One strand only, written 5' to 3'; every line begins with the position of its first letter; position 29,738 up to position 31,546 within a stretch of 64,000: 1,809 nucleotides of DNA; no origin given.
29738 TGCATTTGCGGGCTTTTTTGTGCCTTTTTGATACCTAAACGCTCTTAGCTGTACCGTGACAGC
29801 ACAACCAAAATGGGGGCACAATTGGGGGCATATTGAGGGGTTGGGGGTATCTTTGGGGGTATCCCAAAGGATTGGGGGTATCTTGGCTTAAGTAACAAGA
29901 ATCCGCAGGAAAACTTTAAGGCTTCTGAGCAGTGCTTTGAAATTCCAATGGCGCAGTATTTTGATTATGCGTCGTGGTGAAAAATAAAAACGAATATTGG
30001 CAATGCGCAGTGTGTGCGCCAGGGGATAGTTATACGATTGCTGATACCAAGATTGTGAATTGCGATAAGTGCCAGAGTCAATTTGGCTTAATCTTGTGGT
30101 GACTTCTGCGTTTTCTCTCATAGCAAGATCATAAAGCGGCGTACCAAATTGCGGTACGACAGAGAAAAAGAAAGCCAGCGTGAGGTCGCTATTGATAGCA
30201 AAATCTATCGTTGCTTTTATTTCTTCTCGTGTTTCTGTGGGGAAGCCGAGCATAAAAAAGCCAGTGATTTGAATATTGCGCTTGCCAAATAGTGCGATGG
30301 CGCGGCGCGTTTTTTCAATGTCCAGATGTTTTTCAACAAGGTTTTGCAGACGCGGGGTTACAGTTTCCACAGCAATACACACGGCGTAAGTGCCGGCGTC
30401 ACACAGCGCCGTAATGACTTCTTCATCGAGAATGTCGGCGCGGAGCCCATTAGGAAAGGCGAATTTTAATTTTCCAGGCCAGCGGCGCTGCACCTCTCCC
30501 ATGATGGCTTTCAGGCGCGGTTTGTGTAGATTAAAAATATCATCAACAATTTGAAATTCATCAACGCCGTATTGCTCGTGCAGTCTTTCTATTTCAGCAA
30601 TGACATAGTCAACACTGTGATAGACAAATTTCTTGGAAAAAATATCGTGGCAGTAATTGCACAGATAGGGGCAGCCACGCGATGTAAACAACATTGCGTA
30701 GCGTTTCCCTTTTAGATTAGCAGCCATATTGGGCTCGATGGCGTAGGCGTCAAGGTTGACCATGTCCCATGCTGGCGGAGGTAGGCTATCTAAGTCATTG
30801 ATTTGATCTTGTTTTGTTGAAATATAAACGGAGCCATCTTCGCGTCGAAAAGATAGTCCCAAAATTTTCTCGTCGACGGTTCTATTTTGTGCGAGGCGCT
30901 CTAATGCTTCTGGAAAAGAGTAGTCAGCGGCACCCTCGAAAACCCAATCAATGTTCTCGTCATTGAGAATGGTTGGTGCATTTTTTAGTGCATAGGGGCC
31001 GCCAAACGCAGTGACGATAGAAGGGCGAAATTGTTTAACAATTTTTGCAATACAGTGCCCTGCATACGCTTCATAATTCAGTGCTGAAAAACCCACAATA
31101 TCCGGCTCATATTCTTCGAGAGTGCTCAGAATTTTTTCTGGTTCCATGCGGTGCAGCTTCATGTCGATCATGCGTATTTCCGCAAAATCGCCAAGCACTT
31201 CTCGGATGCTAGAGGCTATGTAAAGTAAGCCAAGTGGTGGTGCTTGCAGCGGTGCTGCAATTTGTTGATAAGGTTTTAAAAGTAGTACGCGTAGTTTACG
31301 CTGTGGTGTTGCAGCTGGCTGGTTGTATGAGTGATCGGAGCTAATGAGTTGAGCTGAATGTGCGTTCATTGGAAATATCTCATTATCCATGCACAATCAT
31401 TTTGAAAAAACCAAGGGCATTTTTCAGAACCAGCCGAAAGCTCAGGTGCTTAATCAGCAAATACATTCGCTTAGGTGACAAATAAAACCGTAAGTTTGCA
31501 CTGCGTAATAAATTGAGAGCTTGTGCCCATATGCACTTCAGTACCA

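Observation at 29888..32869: Tandem, overlapping pair of cobalamin-binding radical SAM paralogues in a low-GC islet next to tRNA-Lys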

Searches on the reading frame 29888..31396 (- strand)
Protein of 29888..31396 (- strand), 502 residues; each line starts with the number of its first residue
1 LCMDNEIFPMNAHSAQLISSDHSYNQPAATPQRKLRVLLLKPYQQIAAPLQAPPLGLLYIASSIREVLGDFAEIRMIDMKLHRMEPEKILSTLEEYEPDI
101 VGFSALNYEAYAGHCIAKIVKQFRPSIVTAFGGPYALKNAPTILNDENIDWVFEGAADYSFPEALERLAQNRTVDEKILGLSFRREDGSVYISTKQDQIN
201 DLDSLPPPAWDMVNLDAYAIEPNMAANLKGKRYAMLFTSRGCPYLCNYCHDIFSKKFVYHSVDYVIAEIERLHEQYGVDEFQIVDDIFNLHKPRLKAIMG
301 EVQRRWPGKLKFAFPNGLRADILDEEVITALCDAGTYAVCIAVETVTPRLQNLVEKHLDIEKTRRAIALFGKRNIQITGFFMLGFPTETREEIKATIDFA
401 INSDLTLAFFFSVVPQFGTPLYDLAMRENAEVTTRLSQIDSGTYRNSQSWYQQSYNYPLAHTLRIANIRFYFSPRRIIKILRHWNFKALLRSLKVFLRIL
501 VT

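Call 5: search_protein_families(library=pfam, proteins=[window:29888-31396:-], max_evalue=0.01)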
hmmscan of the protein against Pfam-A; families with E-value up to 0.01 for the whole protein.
window:29888-31396:- (502 aa): 2 families
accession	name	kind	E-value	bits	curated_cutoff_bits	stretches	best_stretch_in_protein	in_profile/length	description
PF04055.27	Radical_SAM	-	4.8e-18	66.3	29.5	1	238-400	3-166/166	Radical SAM superfamily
PF02310.24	B12-binding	-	2.6e-10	40.6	32.1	1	49-164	9-120/121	B12 binding domain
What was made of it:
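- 29888..31390 (-): Downstream copy: intact class B radical SAM gene (500 aa from the ATG at 31390; alternative starts are TTG 31396 and ATG 31369). PF02310 and PF04055 (call 5).
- PF02310 is matched above its gathering score in both copies (call 5).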

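Call 6: search_protein_families(library=ncbifam, proteins=[window:29888-31396:-], max_evalue=0.01)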
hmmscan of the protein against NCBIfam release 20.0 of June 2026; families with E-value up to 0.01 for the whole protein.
window:29888-31396:- (502 aa): 26 families (the best 25 are shown)
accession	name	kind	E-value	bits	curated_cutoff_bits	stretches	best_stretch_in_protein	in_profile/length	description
NF038361.1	rSAM_Sden_1168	equivalog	2.2e-43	148.7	575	1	24-402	55-450/560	Sden_1168 family B12-binding radical SAM P-methyltransferase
NF050148.1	rSAM_ApyD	equivalog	7.3e-40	137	750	1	90-423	67-391/645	RiPP biosynthesis radical SAM protein ApyD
TIGR02026.1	BchE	equivalog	1e-39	136.8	481.35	1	37-432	2-393/497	magnesium-protoporphyrin IX monomethyl ester anaerobic oxidative cyclase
TIGR03471.1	HpnJ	equivalog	1.3e-39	136.4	577.6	1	74-483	47-445/472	hopanoid biosynthesis associated radical SAM protein HpnJ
TIGR04479.1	bcpD_PhpK_rSAM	subfamily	7.2e-27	93.9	600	1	81-402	94-408/504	PhpK family radical SAM P-methyltransferase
TIGR03975.1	rSAM_ocin_1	subfamily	3.5e-25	88.5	281.85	1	87-395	118-422/606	RiPP maturation radical SAM C-methyltransferase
NF033070.1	rSAM_AprD4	equivalog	9.5e-24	84.1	500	1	193-426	161-391/456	AprD4 family radical SAM diol-dehydratase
NF033712.0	B12_rSAM_KedN5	subfamily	5.7e-23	81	700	1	49-289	12-252/624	KedN5 family methylcobalamin-dependent radical SAM C-methyltransferase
TIGR04072.2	rSAM_ladder_B12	equivalog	7.8e-23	80.8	360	1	45-471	9-416/443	lipid biosynthesis B12-binding/radical SAM protein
TIGR04385.1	B12_rSAM_cofa1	equivalog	4.6e-21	75.6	450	1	54-399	20-360/438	B12 lower ligand biosynthesis radical SAM protein BzaD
TIGR04014.1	B12_SAM_MJ_0865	equivalog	3e-19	69.1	360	1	116-445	57-377/434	methyl-coenzyme M reductase glutamine C-methyltransferase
TIGR04013.1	B12_SAM_MJ_1487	hypoth_equivalog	7.7e-16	57.9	251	1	80-400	25-330/382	TIGR04013 family B12-binding domain/radical SAM domain-containing protein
TIGR04295.1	B12_rSAM_oligo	hypoth_equivalog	1.2e-15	57.2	400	1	76-361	44-319/422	TIGR04295 family B12-binding domain-containing radical SAM protein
TIGR04367.1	HpnR_B12_rSAM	equivalog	1.1e-14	53.9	650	1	50-376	18-326/490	hopanoid C-3 methylase HpnR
NF040542.1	rSAM_RCCLKC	equivalog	1.1e-12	47.8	450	1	101-406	52-353/423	arsinothricin biosynthesis radical SAM protein ArsL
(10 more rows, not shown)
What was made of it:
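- Closest known: Sden_1168/PhpK-type P-methyltransferases. Same: Best NCBIfam similarity for the downstream copy (149 bits), with the same domain order (call 6).
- BchE (a cyclase) and HpnJ (ring contraction) are among the best NCBIfam similarities (call 6).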

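Call 8: find_homologous_proteins(query=window:29888-31390:-, max_evalue=1e-10)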
Query window:29888-31390:- (500 aa): 3338 proteins with E <= 1e-10 among 8000 candidates; the best 120 are listed.
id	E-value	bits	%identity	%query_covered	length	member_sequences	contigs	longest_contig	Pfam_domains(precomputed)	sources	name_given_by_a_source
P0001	0.0e+0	1060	93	99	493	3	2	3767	PF04055.28,PF02310.25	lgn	-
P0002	9.0e-293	989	90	94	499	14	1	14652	PF04055.28,PF02310.25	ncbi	-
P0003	2.9e-283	958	83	98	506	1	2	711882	PF04055.28,PF02310.25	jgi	jgi:radical SAM superfamily enzyme YgiQ (UPF0313 family)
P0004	1.9e-279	945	87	94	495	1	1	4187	PF04055.28,PF02310.25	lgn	-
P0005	9.4e-278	940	86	92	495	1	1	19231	PF04055.28,PF02310.25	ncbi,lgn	-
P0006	1.1e-276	936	83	97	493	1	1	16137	PF04055.28,PF02310.25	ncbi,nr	ncbi:MAG TPA: radical SAM protein [Pseudomonadales bacterium]|nr:radical SAM protein [Pseudomonadale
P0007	3.0e-274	928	83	97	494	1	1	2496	PF04055.28,PF02310.25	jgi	-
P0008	1.4e-272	923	81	99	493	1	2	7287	PF04055.28,PF02310.25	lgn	-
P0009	3.7e-272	921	80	99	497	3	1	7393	PF04055.28,PF02310.25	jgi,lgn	jgi:radical SAM superfamily enzyme YgiQ (UPF0313 family)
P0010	4.4e-272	921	83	94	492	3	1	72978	PF04055.28,PF02310.25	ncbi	ncbi:MAG: radical SAM protein [Pseudomonadales bacterium]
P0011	1.8e-255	866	79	95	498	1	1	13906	PF04055.28,PF02310.25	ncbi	-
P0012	5.7e-236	802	73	94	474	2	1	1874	PF04055.28,PF02310.25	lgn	-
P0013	9.5e-235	798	70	98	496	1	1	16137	PF04055.28,PF02310.25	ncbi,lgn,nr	ncbi:MAG TPA: radical SAM protein [Pseudomonadales bacterium]|nr:radical SAM protein [Pseudomonadale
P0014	9.9e-232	788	72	93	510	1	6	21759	PF04055.28,PF02310.25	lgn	-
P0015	3.0e-230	783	73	94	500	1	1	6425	PF04055.28,PF02310.25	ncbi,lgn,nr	ncbi:MAG: B12-binding domain-containing radical SAM protein [Pseudomonadales bacterium]|nr:B12-bindi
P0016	1.2e-225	768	70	92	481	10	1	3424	PF04055.28,PF02310.25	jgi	jgi:anaerobic magnesium-protoporphyrin IX monomethyl ester cyclase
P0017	5.7e-225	766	67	99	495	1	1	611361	PF04055.28,PF02310.25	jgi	-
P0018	1.6e-223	761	71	94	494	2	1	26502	PF04055.28,PF02310.25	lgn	-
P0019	1.3e-222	758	68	92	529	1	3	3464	PF04055.28,PF02310.25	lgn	-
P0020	7.5e-220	749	68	94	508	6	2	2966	PF04055.28,PF02310.25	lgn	-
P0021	3.6e-217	740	66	98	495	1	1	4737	PF04055.28,PF02310.25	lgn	-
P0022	3.7e-217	740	68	97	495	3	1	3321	PF04055.28,PF02310.25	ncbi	-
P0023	2.6e-215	734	67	95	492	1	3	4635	PF04055.28,PF02310.25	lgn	-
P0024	1.1e-203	695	62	96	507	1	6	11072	PF04055.28,PF02310.25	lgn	-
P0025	3.9e-202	690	60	97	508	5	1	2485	PF04055.28,PF02310.25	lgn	-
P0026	2.5e-199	681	69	85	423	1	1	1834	PF04055.28,PF02310.25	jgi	-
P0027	3.4e-199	681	59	95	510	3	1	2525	PF04055.28,PF02310.25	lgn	-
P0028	8.7e-199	679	59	92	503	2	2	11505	PF04055.28,PF02310.25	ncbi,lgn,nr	ncbi:MAG: B12-binding domain-containing radical SAM protein [Pseudomonadales bacterium]|nr:B12-bindi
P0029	9.6e-199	679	60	92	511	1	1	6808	PF04055.28,PF02310.25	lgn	-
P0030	4.7e-198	677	58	99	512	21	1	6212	PF04055.28,PF02310.25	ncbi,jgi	jgi:anaerobic magnesium-protoporphyrin IX monomethyl ester cyclase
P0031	1.4e-197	675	60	94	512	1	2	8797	PF04055.28,PF02310.25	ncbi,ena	-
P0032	1.0e-196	672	60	94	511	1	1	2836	PF04055.28,PF02310.25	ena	-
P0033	1.4e-196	672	57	98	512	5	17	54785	PF04055.28,PF02310.25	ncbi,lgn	-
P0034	1.5e-196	672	60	94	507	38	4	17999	PF04055.28,PF02310.25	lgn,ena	-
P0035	1.7e-196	672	60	95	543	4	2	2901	PF04055.28,PF02310.25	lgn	-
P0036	3.2e-196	671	61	94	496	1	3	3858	PF04055.28,PF02310.25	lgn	-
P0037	3.3e-196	671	57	99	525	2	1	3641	PF04055.28,PF02310.25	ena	-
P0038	2.8e-195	668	59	96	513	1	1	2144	PF04055.28,PF02310.25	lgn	-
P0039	5.1e-195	667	59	94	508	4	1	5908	PF04055.28,PF02310.25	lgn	-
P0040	7.2e-195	666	68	83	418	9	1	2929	PF04055.28,PF02310.25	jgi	jgi:radical SAM superfamily enzyme YgiQ (UPF0313 family)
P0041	2.2e-194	665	59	97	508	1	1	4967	PF04055.28,PF02310.25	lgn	-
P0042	3.9e-194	664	59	94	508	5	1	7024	PF04055.28,PF02310.25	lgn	-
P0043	6.8e-194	663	71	81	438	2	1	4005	PF04055.28,PF02310.25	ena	-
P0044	8.9e-194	663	58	97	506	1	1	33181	PF04055.28,PF02310.25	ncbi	-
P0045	2.0e-193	661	58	97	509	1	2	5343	PF04055.28,PF02310.25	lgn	-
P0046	2.5e-192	658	59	97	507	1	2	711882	PF04055.28,PF02310.25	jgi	jgi:radical SAM superfamily enzyme YgiQ (UPF0313 family)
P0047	1.8e-190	652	58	96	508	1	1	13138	PF04055.28,PF02310.25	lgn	-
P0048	4.3e-190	651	59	94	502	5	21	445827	PF04055.28,PF02310.25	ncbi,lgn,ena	ncbi:MAG: radical SAM protein [Pseudomonadales bacterium]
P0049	2.0e-188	645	58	94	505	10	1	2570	PF04055.28,PF02310.25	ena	-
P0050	5.9e-188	643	56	100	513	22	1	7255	PF04055.28,PF02310.25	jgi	jgi:radical SAM superfamily enzyme YgiQ (UPF0313 family)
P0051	2.0e-187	642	59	93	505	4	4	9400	PF04055.28,PF02310.25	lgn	-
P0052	4.8e-173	594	55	97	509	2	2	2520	PF04055.28,PF02310.25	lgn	-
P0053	1.8e-172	592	56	96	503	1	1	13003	PF04055.28,PF02310.25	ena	-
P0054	1.1e-171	590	53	100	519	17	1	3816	PF04055.28,PF02310.25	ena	-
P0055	2.9e-171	588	59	90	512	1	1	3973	PF04055.28,PF02310.25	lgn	-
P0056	1.2e-169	583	56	94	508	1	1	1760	PF04055.28,PF02310.25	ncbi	-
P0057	1.3e-169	583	56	96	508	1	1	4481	PF04055.28,PF02310.25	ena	-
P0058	5.8e-169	581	58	92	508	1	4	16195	PF04055.28,PF02310.25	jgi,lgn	jgi:radical SAM superfamily enzyme YgiQ (UPF0313 family)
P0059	1.3e-168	580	56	94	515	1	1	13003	PF04055.28,PF02310.25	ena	-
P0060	2.1e-168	579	56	94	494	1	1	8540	PF04055.28,PF02310.25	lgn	-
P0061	3.4e-168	578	54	96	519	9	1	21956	PF04055.28,PF02310.25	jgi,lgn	jgi:anaerobic magnesium-protoporphyrin IX monomethyl ester cyclase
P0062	5.4e-168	578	55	93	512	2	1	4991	PF04055.28,PF02310.25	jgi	-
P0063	3.4e-167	575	53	100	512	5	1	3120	PF04055.28,PF02310.25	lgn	-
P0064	1.5e-166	573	80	62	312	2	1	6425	PF02310.25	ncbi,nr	ncbi:MAG: cobalamin-dependent protein, partial [Pseudomonadales bacterium]|nr:cobalamin-dependent pr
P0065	3.3e-166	572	57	93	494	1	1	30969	PF04055.28,PF02310.25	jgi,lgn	-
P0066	1.3e-165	570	55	93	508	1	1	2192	PF04055.28,PF02310.25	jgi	jgi:radical SAM superfamily enzyme YgiQ (UPF0313 family)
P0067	1.4e-164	566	53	96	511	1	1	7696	PF04055.28,PF02310.25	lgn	-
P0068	2.1e-164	566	55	94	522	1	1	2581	PF04055.28,PF02310.25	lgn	-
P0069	2.4e-164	566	53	98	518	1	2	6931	PF04055.28,PF02310.25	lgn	-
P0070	4.3e-164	565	55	93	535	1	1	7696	PF04055.28,PF02310.25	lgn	-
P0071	2.2e-163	562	52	95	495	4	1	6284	PF04055.28,PF02310.25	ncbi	-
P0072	5.9e-163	561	53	93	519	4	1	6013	PF04055.28,PF02310.25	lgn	-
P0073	6.2e-163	561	54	94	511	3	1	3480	PF04055.28,PF02310.25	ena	-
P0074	2.0e-162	559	55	93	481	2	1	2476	PF04055.28,PF02310.25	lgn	-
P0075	5.2e-162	558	53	92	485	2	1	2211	PF04055.28,PF02310.25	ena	-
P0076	8.3e-162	557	54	93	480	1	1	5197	PF04055.28,PF02310.25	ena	-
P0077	1.4e-161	557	54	93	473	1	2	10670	PF04055.28,PF02310.25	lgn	-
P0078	3.5e-161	555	54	98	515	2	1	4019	PF04055.28,PF02310.25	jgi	-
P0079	4.7e-161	555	55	95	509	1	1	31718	PF04055.28,PF02310.25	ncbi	-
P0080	1.2e-160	553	53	95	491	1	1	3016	PF04055.28,PF02310.25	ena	-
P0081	2.6e-160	552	54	94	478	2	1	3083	PF04055.28,PF02310.25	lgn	-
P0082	2.6e-160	552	55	93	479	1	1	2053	PF04055.28,PF02310.25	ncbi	-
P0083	3.1e-160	552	54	93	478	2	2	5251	PF04055.28,PF02310.25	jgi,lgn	jgi:radical SAM superfamily enzyme YgiQ (UPF0313 family)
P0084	5.6e-160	551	53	94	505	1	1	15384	PF04055.28,PF02310.25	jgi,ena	-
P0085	1.3e-159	550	49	100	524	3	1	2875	PF04055.28,PF02310.25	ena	-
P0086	2.1e-159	549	53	93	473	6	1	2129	PF04055.28,PF02310.25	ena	-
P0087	2.2e-159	549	53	93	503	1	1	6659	PF04055.28,PF02310.25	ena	-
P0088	3.5e-159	549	55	93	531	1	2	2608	PF04055.28,PF02310.25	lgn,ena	-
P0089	5.1e-159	548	52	93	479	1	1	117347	PF04055.28,PF02310.25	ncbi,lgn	-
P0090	4.1e-158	545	52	95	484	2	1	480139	PF04055.28,PF02310.25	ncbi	-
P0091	6.5e-158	544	53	93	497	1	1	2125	PF04055.28,PF02310.25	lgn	-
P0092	1.4e-157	543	51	94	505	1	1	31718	PF04055.28,PF02310.25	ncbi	-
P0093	1.5e-157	543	51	94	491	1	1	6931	PF04055.28,PF02310.25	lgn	-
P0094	1.8e-157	543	52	93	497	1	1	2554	PF04055.28,PF02310.25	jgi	jgi:radical SAM superfamily enzyme YgiQ (UPF0313 family)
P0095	2.3e-157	543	53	93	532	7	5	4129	PF04055.28,PF02310.25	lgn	-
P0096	2.4e-157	543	52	93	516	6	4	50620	PF04055.28,PF02310.25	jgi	-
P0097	2.4e-157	543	54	90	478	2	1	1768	PF04055.28,PF02310.25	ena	-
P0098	2.4e-157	543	51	98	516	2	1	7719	PF04055.28,PF02310.25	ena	-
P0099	2.6e-157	542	53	92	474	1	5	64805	PF04055.28,PF02310.25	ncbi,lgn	-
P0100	2.8e-157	542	56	85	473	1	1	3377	PF04055.28,PF02310.25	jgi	jgi:radical SAM superfamily enzyme YgiQ (UPF0313 family)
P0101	3.6e-157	542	54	90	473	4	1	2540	PF04055.28,PF02310.25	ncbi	-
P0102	5.5e-157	541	48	99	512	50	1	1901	PF04055.28,PF02310.25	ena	-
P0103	5.6e-157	541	54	88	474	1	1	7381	PF04055.28,PF02310.25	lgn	-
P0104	7.7e-157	541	52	93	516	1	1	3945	PF04055.28,PF02310.25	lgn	-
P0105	8.4e-157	541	52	92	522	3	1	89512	PF04055.28,PF02310.25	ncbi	-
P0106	8.6e-157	541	53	93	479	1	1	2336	PF04055.28,PF02310.25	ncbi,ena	-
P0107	1.2e-156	540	51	94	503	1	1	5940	PF04055.28,PF02310.25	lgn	-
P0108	2.4e-156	539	55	89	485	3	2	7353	PF04055.28,PF02310.25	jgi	jgi:radical SAM superfamily enzyme YgiQ (UPF0313 family)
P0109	3.2e-156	539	52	94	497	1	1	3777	PF04055.28,PF02310.25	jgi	jgi:radical SAM superfamily enzyme YgiQ (UPF0313 family)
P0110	5.8e-156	538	52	92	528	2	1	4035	PF04055.28,PF02310.25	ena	-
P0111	9.7e-156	537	54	91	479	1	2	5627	PF04055.28,PF02310.25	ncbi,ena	-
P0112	3.7e-155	535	52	91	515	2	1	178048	PF04055.28,PF02310.25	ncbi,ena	-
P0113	1.3e-154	534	54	91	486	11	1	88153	PF04055.28,PF02310.25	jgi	-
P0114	1.6e-154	533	53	93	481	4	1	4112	PF04055.28,PF02310.25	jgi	jgi:radical SAM superfamily enzyme YgiQ (UPF0313 family)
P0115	1.7e-154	533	51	94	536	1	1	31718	PF04055.28,PF02310.25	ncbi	-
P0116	2.3e-154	533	53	93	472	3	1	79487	PF04055.28,PF02310.25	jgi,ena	-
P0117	8.6e-154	531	53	93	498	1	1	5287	PF04055.28,PF02310.25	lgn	-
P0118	9.4e-154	531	50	94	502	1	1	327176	PF04055.28,PF02310.25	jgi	jgi:radical SAM superfamily enzyme YgiQ (UPF0313 family)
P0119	1.3e-153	530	52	95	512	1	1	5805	PF04055.28,PF02310.25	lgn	-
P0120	3.9e-153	529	52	94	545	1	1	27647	PF04055.28,PF02310.25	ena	-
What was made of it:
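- Closest known: BchE. Same: JGI annotates several homologues with this name (calls 6, 8).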

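Call 9: find_encoding_contigs(protein=P0003, flank=10000, max_places=3)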
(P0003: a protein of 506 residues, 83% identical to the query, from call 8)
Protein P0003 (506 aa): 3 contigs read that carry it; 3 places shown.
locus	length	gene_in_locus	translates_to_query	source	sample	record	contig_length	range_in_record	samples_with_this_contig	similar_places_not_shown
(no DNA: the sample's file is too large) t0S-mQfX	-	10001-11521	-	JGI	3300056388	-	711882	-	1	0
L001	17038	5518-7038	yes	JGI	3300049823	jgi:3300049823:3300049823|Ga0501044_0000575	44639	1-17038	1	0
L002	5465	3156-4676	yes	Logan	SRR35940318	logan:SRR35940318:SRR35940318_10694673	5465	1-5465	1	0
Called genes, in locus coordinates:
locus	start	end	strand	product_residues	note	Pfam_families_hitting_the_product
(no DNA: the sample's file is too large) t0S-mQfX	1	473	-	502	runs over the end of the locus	-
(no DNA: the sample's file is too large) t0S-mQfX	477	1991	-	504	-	PF13522:GATase_6, PF13537:GATase_7, PF00156:Pribosyltran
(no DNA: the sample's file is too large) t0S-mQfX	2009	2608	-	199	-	PF02674:Colicin_V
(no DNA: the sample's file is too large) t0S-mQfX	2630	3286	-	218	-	PF05036:SPOR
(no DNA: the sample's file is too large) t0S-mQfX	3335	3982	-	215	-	PF00702:Hydrolase, PF08282:Hydrolase_3 (faint), PF12710:HAD, PF13419:HAD_2, PF13242:Hydrolase_like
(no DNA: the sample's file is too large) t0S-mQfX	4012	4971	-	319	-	PF01479:S4 (weak), PF00849:PseudoU_synth_2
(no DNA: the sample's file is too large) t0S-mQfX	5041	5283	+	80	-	PF04014:MazE_antitoxin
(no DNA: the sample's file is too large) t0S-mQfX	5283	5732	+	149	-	PF01850:PIN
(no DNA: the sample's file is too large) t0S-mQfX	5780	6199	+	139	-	PF00903:Glyoxalase, PF13468:Glyoxalase_3, PF13669:Glyoxalase_4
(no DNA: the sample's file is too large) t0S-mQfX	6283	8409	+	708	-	PF01642:MM_CoA_mutase, PF02310:B12-binding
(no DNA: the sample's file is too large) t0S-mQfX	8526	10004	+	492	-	PF02310:B12-binding, PF04055:Radical_SAM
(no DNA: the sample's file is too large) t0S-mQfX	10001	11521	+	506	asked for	PF02310:B12-binding, PF04055:Radical_SAM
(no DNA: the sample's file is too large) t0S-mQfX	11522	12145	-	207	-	PF01300:Sua5_yciO_yrdC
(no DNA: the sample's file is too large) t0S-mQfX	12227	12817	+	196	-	PF04279:IspA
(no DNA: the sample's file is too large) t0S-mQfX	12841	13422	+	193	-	PF08239:SH3_3 (weak), PF10661:EssA (weak)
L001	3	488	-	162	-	?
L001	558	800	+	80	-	PF04014:MazE_antitoxin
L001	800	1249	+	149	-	PF01850:PIN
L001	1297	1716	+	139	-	PF00903:Glyoxalase, PF13468:Glyoxalase_3, PF13669:Glyoxalase_4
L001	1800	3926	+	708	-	PF01642:MM_CoA_mutase, PF02310:B12-binding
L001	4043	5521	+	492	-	PF02310:B12-binding, PF04055:Radical_SAM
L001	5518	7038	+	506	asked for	PF02310:B12-binding, PF04055:Radical_SAM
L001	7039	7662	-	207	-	PF01300:Sua5_yciO_yrdC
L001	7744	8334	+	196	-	PF04279:IspA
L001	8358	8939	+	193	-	PF08239:SH3_3 (weak), PF10661:EssA (weak)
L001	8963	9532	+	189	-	PF00160:Pro_isomerase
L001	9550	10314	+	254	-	PF03740:PdxJ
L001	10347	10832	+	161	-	PF00254:FKBP_C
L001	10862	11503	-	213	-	PF00753:Lactamase_B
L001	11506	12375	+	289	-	PF03009:GDPD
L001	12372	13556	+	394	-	PF01266:DAO, PF01494:FAD_binding_3 (weak), PF12831:FAD_oxidored (weak)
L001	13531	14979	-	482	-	PF00370:FGGY_N, PF02782:FGGY_C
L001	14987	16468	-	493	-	PF00089:Trypsin, PF13365:Trypsin_2, PF17815:PDZ_3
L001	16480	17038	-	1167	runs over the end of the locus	PF02463:SMC_N, PF13175:AAA_15, PF13304:AAA_21 (weak), PF13476:AAA_23, PF13555:AAA_29 (faint), PF06470:SMC_hinge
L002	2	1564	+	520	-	?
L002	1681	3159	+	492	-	PF02310:B12-binding, PF04055:Radical_SAM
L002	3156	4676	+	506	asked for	PF02310:B12-binding, PF04055:Radical_SAM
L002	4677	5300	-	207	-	PF01300:Sua5_yciO_yrdC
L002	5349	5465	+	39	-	?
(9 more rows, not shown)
